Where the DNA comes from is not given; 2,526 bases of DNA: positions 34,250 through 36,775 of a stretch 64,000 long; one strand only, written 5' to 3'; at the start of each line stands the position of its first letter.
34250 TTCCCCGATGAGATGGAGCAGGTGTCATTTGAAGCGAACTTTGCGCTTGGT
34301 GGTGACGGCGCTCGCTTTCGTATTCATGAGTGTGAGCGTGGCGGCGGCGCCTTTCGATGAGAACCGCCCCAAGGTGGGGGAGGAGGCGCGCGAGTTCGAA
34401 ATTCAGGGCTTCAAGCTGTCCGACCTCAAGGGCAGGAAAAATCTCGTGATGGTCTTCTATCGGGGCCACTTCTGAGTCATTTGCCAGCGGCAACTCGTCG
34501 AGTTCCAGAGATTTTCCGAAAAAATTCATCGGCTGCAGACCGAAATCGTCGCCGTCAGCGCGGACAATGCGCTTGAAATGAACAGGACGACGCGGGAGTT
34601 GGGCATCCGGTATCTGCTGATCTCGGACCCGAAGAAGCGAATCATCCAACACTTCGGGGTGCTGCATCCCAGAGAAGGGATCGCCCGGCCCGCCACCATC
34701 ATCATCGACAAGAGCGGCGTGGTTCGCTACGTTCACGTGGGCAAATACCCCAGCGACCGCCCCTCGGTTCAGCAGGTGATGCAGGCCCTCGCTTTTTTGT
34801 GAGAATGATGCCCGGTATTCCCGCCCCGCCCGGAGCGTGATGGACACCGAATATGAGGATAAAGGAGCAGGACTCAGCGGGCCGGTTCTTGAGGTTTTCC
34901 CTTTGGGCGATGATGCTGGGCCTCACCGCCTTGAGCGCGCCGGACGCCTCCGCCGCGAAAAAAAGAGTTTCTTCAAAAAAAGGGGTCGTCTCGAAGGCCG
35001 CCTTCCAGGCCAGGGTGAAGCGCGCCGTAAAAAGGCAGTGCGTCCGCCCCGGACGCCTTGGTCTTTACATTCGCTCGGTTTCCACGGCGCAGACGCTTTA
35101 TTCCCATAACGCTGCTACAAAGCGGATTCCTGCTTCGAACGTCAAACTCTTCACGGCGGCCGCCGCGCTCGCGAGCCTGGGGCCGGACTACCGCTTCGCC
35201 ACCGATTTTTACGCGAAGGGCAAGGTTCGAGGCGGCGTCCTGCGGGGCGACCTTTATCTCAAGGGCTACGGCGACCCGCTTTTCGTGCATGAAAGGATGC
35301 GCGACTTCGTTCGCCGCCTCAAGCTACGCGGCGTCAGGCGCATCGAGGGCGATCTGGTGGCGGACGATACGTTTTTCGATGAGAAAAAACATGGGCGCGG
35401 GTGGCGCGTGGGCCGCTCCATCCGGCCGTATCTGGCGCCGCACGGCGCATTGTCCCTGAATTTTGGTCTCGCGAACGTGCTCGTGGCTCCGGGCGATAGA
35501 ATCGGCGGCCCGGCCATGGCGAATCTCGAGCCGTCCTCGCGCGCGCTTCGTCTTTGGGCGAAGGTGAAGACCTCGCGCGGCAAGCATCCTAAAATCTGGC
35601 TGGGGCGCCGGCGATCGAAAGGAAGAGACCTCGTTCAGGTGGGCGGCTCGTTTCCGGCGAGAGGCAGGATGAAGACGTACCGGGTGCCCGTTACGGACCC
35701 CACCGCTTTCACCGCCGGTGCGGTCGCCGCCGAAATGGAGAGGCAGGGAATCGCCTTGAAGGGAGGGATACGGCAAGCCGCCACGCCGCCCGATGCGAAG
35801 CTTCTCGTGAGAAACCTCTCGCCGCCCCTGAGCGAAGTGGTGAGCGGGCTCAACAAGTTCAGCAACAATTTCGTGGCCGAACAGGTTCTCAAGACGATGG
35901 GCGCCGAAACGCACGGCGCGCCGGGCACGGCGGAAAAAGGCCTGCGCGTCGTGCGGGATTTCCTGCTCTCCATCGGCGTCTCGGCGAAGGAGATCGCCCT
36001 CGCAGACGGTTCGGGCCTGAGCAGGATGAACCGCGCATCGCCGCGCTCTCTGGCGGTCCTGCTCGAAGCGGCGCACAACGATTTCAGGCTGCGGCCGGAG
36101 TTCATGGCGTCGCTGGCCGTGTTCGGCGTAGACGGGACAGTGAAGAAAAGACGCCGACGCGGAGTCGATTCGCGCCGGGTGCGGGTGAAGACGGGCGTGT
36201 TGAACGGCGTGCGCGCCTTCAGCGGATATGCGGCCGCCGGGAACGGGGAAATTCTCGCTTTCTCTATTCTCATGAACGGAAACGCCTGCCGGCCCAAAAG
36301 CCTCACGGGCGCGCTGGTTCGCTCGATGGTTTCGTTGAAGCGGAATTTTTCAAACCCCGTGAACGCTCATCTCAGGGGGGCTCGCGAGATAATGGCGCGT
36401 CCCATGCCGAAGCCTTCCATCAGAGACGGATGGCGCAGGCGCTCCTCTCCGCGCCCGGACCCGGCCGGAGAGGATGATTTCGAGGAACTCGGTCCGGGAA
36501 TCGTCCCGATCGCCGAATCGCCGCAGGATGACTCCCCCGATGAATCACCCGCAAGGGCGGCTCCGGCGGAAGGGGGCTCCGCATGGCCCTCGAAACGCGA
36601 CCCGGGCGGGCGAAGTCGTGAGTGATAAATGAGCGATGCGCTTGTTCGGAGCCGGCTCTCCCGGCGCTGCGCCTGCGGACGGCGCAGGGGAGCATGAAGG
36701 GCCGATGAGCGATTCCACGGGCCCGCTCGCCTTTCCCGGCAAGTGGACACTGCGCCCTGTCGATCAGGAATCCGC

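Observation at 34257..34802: Periplasmic thioredoxin-fold (TlpA/AhpC-TSA family) gene with in-frame TGA forming a UxxC redox motif: second candidate selenoprotein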

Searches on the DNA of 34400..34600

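Call 79: search_rna_families(source=window, start=34400, end=34600, threshold=evalue, max_evalue=10)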
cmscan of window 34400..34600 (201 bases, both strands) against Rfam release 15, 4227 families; matches with E-value up to 10: 2.
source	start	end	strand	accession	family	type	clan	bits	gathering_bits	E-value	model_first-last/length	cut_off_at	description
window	34421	34468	+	RF00623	P1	Gene;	-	11.2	100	3.7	133-180/180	no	Pseudomonas sRNA P1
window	34508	34536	-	RF01121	sR38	Gene; snRNA; snoRNA; CD-box;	-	9.1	50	6.6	1-59/59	no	Small nucleolar RNA sR38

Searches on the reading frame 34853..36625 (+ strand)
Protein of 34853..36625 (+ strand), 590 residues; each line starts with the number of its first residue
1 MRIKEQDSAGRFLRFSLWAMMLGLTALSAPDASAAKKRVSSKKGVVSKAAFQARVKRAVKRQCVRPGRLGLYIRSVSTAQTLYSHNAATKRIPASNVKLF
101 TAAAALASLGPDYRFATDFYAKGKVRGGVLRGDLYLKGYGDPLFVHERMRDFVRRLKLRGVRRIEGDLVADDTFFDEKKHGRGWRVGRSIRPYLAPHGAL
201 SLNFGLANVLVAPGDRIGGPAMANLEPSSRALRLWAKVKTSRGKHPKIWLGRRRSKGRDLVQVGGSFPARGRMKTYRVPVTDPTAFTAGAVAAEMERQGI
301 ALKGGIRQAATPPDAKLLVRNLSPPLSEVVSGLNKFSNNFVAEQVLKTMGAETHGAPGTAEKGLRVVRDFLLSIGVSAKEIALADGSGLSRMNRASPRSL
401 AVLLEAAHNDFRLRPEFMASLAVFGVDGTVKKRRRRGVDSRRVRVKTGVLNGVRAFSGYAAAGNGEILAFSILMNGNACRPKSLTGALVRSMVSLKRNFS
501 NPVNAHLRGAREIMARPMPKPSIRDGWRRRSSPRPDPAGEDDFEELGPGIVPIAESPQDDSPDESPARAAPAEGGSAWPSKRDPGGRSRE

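Call 63: search_protein_families(library=ncbifam, proteins=[window:34853-36625:+], max_evalue=0.00001)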
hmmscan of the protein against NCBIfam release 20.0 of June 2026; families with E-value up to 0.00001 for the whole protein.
window:34853-36625:+ (590 aa): 2 families
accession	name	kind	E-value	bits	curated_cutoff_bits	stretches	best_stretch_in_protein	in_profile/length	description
TIGR00666.1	PBP4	equivalog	7.8e-78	261.9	107.8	1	78-476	1-397/397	D-alanyl-D-alanine carboxypeptidase/D-alanyl-D-alanine endopeptidase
NF008322.0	PRK11113.1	equivalog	3.1e-58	197.4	527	1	65-483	32-454/477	serine-type D-Ala-D-Ala carboxypeptidase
